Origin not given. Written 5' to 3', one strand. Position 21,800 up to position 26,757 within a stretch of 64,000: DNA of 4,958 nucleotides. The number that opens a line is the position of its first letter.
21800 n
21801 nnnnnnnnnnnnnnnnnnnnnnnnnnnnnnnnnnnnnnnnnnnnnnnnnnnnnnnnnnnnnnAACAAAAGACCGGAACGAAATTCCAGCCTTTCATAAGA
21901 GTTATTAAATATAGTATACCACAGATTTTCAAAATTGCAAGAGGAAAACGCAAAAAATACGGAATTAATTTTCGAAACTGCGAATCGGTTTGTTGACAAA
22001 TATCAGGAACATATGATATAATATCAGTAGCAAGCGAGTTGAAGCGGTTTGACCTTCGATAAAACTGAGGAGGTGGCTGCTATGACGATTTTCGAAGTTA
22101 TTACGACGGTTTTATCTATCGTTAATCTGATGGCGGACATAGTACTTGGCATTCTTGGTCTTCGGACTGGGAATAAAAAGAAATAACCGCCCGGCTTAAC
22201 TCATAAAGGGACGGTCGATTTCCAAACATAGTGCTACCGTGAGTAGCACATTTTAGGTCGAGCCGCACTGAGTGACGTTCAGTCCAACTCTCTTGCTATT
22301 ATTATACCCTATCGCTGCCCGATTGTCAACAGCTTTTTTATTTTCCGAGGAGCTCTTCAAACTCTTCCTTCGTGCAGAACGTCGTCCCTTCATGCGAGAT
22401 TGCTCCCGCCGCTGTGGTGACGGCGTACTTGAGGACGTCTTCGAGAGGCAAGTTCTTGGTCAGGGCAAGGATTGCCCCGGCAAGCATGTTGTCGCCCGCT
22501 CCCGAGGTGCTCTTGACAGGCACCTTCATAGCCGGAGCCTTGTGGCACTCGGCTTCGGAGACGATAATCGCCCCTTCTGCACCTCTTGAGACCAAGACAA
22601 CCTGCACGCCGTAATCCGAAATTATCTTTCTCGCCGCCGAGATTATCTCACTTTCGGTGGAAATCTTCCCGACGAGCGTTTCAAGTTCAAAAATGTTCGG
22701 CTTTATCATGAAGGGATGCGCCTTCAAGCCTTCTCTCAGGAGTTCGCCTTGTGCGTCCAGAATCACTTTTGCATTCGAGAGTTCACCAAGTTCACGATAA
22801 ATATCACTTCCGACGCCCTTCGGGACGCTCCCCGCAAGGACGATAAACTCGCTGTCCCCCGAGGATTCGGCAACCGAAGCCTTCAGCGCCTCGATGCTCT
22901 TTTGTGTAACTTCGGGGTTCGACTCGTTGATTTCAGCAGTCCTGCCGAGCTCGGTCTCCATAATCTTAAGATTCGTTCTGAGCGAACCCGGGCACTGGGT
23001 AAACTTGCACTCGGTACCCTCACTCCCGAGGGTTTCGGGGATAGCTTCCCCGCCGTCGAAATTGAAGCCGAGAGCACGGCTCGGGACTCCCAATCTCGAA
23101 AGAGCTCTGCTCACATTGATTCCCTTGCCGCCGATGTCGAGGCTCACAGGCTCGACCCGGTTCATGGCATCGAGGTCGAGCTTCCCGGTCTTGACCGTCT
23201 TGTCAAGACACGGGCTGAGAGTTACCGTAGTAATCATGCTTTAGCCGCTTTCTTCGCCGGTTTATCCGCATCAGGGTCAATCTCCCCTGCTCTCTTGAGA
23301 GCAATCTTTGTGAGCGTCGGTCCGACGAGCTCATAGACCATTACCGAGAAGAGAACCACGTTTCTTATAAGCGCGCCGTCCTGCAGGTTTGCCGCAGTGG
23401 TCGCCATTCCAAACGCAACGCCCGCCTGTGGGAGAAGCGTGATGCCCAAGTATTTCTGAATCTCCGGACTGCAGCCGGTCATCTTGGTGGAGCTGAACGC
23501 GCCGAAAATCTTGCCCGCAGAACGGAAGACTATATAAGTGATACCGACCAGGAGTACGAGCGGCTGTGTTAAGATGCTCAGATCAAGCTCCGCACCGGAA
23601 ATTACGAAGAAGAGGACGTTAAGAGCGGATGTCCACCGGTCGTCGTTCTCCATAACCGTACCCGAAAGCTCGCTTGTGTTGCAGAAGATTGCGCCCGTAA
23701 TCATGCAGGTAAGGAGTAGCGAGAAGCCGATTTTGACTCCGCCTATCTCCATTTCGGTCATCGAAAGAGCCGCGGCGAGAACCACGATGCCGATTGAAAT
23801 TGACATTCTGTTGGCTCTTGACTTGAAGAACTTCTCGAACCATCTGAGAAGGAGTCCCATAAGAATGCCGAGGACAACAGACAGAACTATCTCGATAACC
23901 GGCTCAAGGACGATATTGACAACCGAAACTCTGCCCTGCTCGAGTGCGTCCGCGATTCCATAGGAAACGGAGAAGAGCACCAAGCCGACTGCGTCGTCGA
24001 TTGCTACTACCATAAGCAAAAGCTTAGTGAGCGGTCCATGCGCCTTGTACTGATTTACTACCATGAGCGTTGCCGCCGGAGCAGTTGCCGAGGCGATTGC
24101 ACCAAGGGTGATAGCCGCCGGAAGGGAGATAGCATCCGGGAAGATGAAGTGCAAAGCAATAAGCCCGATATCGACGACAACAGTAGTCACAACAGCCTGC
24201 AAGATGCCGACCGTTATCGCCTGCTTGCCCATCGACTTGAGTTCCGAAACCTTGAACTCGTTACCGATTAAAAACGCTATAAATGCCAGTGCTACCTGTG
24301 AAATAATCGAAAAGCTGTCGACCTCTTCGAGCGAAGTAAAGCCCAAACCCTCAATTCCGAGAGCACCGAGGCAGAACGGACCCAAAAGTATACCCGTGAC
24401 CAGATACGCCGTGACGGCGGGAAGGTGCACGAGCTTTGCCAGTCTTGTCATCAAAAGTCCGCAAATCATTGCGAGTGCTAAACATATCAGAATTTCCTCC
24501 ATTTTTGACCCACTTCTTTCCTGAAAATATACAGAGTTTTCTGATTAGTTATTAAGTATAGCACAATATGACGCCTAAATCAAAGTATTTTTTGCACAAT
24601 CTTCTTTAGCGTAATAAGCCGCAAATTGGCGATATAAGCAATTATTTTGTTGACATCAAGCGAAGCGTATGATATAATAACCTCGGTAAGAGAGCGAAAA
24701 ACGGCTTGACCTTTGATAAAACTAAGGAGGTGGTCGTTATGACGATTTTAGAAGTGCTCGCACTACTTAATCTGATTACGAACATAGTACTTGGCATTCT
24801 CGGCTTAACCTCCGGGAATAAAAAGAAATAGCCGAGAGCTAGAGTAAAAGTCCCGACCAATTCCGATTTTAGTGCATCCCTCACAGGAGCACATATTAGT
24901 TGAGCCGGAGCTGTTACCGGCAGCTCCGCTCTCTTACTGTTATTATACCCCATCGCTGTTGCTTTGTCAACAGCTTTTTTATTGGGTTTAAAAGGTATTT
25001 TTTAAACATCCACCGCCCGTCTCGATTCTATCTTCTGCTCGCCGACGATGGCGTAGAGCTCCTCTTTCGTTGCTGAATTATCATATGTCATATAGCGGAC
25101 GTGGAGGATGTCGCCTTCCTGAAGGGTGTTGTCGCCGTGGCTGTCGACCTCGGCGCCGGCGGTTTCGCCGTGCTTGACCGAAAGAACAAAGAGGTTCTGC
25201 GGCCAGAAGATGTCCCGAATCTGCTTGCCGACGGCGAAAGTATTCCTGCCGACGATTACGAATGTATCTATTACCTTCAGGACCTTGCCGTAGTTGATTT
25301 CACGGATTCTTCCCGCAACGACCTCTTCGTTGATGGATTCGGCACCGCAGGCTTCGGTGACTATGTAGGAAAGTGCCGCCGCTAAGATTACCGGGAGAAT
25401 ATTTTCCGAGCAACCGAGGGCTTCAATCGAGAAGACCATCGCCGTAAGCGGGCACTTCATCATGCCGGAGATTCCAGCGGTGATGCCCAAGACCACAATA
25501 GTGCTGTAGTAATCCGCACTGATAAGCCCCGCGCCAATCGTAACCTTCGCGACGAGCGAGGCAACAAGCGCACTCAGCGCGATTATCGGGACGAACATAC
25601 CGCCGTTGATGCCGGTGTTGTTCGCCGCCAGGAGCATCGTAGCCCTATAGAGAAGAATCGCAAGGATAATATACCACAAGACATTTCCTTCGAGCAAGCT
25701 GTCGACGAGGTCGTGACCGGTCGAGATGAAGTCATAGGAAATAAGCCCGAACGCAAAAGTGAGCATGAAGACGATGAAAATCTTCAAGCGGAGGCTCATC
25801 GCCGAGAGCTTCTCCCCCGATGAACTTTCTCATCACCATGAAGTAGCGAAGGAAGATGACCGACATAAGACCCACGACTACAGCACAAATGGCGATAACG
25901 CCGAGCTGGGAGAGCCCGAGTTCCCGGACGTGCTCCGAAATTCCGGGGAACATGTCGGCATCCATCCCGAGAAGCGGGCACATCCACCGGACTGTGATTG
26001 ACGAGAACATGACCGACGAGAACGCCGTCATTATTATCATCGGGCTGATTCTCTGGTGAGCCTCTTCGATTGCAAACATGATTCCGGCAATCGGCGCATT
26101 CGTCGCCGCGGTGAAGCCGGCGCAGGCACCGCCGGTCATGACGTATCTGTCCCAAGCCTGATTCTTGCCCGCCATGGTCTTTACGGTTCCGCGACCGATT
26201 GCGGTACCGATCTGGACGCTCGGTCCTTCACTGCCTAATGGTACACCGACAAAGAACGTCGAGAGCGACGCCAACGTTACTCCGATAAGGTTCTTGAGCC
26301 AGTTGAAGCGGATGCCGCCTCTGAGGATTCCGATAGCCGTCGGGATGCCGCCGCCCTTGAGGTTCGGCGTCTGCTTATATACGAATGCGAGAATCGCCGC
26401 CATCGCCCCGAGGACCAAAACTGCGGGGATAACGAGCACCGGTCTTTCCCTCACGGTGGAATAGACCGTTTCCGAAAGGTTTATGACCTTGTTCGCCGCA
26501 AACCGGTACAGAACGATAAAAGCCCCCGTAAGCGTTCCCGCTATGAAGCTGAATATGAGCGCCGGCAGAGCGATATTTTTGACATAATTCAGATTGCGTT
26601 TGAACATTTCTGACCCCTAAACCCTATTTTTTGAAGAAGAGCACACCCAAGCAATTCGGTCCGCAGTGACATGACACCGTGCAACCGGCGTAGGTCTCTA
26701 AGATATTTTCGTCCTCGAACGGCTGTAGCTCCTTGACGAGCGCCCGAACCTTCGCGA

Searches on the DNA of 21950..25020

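Call 63: search_rna_families(source=window, start=21950, end=25020, threshold=evalue, max_evalue=10)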
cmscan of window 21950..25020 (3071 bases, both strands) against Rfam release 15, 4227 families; matches with E-value up to 10: 4.
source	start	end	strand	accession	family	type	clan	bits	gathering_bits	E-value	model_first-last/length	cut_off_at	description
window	24778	24928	+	RF01412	BsrG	Gene; sRNA;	-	21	55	0.039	1-259/259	no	BsrG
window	22434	22485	+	RF01729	Termite-flg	Cis-reg;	-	19.9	40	2.3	1-106/106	no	Termite-flg RNA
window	23554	23612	+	RF02946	cow-rumen-1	Gene; sRNA;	-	19.2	53.4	0.46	1-61/61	no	cow-rumen-1 RNA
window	24421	24614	-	RF01417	RSV_RNA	Cis-reg;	-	10.3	105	7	1-289/289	no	Retroviral 3'UTR stability element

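Call 64: search_rna_families(source=window, start=24640, end=24995, threshold=evalue, max_evalue=10, show_alignments=2)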
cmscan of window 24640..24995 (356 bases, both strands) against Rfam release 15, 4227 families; matches with E-value up to 10: 4.
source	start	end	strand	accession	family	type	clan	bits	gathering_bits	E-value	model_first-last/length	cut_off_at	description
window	24778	24928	+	RF01412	BsrG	Gene; sRNA;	-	21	55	0.0046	1-259/259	no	BsrG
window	24663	24771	+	RF01492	rli28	Gene; sRNA;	-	18.3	45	4.1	1-186/186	no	Listeria sRNA rli28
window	24771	24792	-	RF01114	TMV_UPD-PK1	Cis-reg;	-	15.4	33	2.9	1-22/22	no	Pseudoknot of upstream pseudoknot domain (UPD) of the 3'UTR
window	24810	24834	+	RF01100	PK-BYV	Cis-reg;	-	13.2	50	3.8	1-40/40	no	3'-terminal pseudoknot in BYV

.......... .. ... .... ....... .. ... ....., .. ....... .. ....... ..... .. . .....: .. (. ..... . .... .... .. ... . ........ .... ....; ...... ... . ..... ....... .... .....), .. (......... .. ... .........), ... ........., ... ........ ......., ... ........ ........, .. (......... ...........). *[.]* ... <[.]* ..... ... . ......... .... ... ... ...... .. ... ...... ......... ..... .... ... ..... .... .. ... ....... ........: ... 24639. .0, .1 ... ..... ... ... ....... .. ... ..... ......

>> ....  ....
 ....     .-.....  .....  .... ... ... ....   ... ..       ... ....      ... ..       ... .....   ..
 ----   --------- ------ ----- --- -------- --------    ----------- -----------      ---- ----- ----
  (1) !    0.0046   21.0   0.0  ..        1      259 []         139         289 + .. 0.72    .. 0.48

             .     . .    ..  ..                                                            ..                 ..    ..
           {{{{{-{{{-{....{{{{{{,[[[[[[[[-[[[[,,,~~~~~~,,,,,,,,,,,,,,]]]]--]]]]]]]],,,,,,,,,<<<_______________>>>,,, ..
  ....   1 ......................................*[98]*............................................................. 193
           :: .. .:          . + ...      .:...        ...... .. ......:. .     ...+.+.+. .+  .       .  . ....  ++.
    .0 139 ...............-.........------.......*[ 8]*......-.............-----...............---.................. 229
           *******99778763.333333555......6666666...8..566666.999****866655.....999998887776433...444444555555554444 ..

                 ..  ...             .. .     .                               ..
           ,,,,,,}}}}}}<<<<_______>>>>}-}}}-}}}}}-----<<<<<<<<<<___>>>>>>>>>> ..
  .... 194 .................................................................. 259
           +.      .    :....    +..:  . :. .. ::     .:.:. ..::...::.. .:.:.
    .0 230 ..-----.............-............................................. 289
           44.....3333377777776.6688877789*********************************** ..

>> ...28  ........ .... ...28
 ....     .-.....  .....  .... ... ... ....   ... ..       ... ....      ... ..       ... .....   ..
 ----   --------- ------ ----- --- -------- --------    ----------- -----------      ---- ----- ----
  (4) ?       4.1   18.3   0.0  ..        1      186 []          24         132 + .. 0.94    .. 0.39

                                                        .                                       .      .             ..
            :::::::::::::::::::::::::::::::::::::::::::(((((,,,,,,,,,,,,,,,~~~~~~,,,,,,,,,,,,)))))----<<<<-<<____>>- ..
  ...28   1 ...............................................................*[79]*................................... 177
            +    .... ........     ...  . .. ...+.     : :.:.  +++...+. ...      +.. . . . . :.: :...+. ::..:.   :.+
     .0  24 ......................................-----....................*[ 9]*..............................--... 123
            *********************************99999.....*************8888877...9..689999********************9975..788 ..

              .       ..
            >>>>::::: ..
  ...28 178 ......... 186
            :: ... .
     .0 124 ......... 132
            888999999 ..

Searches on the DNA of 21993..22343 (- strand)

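Call 48: build_rna_model(alignment_id=A5)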
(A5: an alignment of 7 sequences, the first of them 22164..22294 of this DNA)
Model R1 built from alignment A5 (7 sequences, 135 columns); structure: RNAalifold consensus.
model positions 131; base pairs 34; branch points 2; effective number of sequences 1.39; information 0.59 bits per position. Calibrated on 0.2 Mb of random sequence (short: E-values are rough).
structure used (alignment columns):
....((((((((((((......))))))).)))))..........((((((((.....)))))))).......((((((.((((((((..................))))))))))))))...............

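Call 49: search_with_rna_model(model_id=R1, sources=[window, L001, L002, L003, L004, L005, L006, L007, L008, L009, L010, L011, L012, L013, L014, L015, L016, L017, L018], max_evalue=1, make_alignment=true)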
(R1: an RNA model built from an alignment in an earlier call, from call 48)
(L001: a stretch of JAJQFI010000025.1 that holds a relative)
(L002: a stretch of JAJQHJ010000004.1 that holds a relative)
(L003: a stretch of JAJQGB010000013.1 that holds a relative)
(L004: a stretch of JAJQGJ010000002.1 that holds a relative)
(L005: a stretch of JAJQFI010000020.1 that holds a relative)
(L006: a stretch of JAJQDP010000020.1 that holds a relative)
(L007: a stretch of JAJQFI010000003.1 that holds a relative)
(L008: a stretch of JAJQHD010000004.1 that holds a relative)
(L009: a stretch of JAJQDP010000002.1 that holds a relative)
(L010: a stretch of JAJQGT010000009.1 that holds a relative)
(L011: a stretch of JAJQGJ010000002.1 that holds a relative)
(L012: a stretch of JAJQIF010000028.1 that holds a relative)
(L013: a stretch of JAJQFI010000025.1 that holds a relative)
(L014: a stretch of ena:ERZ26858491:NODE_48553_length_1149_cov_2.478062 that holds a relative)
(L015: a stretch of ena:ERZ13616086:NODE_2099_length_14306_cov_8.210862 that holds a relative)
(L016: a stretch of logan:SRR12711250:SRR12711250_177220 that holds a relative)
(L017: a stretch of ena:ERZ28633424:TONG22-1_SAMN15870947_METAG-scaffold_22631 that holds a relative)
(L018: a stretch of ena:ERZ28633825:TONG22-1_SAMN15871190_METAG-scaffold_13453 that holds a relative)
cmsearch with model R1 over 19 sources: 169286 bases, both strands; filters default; matches with E-value up to 1: 25.
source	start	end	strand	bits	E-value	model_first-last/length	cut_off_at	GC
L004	7559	7689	-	143.9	3.3e-33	1-131/131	no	0.43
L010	6280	6413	-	141.3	1.4e-32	1-131/131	no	0.43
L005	6859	6992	-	140.1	2.9e-32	1-131/131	no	0.43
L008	548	677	-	139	5.2e-32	1-131/131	no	0.45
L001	3071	3203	+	133.2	1.5e-30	1-131/131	no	0.43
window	22164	22294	-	128.2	2.4e-29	1-131/131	no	0.47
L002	3630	3785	+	122.1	8.1e-28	1-131/131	no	0.46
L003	4747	4902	+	115.8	2.8e-26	1-131/131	no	0.46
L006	3781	3908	+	105.7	9.2e-24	1-131/131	no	0.46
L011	556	712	-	103.9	2.5e-23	1-131/131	no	0.45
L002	3261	3388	+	102.3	6.3e-23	1-131/131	no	0.45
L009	1294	1449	+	99.9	2.4e-22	1-131/131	no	0.46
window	24809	24935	-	74.8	3.9e-16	1-131/131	no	0.5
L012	6924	7053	+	72.2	1.7e-15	1-131/131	no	0.44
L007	3601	3729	+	72.1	1.8e-15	1-131/131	no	0.49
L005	7307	7434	-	71.2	3e-15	1-131/131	no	0.4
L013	2593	2719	+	71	3.4e-15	1-131/131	no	0.49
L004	2118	2224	-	68.9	1.1e-14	1-131/131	no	0.48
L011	3338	3464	+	65.8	6.3e-14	1-131/131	no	0.48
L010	6728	6859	-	60.4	1.4e-12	1-131/131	no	0.39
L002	425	534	+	23.9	0.0014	1-131/131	no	0.44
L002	4047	4156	+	18.9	0.024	1-131/131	no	0.46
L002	760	874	+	14.2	0.37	1-131/131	no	0.5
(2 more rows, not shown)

Alignment A7: 25 matches aligned to the model, 181 columns, each read 5' to 3' on its own strand. Consensus structure (alignment columns), stored with it:
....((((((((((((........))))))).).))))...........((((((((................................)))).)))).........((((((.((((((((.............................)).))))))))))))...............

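Call 50: search_with_rna_model(model_id=R1, sources=[window, L001, L002, L003, L004, L005, L006, L007, L008, L009, L010, L011, L012, L013], max_evalue=0.00001, make_alignment=true, show_alignments=0)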
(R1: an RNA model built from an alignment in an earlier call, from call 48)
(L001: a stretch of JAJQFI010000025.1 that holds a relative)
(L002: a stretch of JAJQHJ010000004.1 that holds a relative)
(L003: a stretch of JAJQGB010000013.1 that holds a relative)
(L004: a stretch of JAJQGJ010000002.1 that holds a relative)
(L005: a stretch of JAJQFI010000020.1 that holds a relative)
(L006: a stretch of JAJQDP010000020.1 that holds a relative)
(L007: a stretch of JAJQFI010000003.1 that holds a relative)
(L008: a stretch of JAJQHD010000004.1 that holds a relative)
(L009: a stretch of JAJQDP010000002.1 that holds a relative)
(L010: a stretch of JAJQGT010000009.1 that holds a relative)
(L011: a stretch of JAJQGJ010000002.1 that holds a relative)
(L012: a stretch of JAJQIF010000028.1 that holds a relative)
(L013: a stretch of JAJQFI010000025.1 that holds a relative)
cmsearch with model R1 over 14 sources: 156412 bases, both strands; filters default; matches with E-value up to 0.00001: 21.
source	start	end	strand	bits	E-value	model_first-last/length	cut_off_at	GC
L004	7559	7689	-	143.9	3.1e-33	1-131/131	no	0.43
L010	6280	6413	-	141.3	1.3e-32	1-131/131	no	0.43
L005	6859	6992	-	140.1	2.7e-32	1-131/131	no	0.43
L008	548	677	-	139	4.8e-32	1-131/131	no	0.45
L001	3071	3203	+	133.2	1.4e-30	1-131/131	no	0.43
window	22164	22294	-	128.2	2.3e-29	1-131/131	no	0.47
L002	3630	3785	+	122.1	7.5e-28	1-131/131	no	0.46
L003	4747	4902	+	115.8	2.6e-26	1-131/131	no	0.46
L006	3781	3908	+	105.7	8.5e-24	1-131/131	no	0.46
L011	556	712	-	103.9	2.3e-23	1-131/131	no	0.45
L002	3261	3388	+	102.3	5.8e-23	1-131/131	no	0.45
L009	1294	1449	+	99.9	2.2e-22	1-131/131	no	0.46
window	24809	24935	-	74.8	3.6e-16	1-131/131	no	0.5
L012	6924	7053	+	72.2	1.6e-15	1-131/131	no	0.44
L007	3601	3729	+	72.1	1.7e-15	1-131/131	no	0.49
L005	7307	7434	-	71.2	2.7e-15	1-131/131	no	0.4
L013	2593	2719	+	71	3.2e-15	1-131/131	no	0.49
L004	2118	2224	-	68.9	1e-14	1-131/131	no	0.48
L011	3338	3464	+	65.8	5.8e-14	1-131/131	no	0.48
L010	6728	6859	-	60.4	1.3e-12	1-131/131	no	0.39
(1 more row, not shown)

Alignment A8: 21 matches aligned to the model, 178 columns, each read 5' to 3' on its own strand. Consensus structure (alignment columns), stored with it:
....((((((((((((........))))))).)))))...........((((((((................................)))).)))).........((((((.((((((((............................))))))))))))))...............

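Call 79: search_with_rna_model(model_id=R1, sources=[L021, L022, L023, L024, L025, L026, L027, L028, L029, L030, L031, L032, L033, L034, L035, L036, L037, L038, L039, L040, L041, L042, L043, L044, L045, L046, L047, L048, L049, L050, L051, L052, L053, L054, L055, L056, L057, L058, L059, L060, L061, L062, L063, L064, L065, L066, L067, L068, L069, L070], max_evalue=1)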
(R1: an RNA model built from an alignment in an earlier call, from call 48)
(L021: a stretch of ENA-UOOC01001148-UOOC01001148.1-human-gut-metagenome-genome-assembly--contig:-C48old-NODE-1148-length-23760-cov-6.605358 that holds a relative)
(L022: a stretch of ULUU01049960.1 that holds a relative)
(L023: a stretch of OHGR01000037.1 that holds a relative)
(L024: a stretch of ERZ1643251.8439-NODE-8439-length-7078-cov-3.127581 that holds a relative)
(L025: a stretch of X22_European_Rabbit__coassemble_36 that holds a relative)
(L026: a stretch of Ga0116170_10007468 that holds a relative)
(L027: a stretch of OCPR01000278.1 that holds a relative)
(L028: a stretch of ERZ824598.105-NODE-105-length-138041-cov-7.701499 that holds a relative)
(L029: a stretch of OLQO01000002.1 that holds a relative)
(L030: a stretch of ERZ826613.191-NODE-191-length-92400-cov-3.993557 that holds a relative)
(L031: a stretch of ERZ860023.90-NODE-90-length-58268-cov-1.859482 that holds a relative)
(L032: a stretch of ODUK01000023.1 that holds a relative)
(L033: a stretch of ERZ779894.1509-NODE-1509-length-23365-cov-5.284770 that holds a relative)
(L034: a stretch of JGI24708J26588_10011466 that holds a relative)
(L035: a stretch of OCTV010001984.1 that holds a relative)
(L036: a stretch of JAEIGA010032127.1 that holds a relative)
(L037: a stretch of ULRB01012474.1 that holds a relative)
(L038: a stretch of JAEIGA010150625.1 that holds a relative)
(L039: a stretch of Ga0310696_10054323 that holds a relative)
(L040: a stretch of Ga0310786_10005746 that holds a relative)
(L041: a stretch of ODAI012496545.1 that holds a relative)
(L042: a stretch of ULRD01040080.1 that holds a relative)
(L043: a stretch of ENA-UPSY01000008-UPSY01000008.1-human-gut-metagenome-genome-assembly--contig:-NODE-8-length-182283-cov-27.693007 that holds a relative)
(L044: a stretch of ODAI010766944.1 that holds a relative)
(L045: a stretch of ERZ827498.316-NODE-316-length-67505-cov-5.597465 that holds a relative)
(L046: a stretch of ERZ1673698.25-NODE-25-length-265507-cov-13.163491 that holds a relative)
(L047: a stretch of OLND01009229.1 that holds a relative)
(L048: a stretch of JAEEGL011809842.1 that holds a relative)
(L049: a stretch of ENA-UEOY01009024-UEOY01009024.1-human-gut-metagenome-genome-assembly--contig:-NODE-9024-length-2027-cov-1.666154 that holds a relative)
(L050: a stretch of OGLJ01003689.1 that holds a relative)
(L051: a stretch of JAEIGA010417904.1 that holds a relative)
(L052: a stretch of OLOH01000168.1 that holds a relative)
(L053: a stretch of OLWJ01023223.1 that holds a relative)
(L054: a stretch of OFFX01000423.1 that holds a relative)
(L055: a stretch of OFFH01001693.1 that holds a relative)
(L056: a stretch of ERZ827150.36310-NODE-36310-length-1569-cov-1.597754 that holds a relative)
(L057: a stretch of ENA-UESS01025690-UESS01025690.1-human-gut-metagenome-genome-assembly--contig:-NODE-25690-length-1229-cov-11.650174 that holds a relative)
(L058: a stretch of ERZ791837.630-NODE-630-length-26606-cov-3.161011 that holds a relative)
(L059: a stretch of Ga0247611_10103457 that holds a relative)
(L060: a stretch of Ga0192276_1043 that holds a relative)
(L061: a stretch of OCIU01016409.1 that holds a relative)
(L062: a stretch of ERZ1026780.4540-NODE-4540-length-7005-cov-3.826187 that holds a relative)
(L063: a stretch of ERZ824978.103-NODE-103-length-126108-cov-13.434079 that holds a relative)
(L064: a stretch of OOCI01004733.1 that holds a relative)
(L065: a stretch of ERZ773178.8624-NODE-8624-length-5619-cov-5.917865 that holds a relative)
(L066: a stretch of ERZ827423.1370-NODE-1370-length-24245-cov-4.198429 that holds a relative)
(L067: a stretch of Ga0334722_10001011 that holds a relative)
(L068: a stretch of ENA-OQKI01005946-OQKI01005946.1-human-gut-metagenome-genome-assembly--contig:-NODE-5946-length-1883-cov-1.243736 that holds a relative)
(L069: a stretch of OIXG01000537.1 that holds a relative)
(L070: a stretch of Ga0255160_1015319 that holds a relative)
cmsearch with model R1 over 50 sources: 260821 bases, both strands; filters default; matches with E-value up to 1: 0.
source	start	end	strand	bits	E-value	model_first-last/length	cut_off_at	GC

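Call 86: search_dna_similar(query=window:21993-22343:+, collection=plasmids, mode=distant, max_evalue=0.01, max_rows=10)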
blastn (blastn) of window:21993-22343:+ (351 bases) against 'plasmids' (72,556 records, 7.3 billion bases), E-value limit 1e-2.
No match.

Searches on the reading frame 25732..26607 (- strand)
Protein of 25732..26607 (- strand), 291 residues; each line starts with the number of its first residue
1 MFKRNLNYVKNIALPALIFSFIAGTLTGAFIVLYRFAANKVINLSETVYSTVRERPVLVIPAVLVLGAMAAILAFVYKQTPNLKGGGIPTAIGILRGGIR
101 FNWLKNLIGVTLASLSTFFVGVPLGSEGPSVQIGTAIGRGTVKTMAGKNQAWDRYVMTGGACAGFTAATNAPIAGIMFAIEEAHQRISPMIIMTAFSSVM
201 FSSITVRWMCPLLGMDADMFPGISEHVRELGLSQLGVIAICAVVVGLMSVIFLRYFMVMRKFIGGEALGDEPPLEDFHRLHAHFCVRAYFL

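Call 67: search_protein_families(library=pfam, proteins=[window:25732-26607:-], max_evalue=0.001)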
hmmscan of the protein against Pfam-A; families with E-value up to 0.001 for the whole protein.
window:25732-26607:- (291 aa): 1 family
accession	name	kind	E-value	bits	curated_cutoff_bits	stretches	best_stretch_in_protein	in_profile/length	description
PF00654.25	Voltage_CLC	-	2.9e-34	119.2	24.8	1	70-264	2-192/346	Voltage gated chloride channel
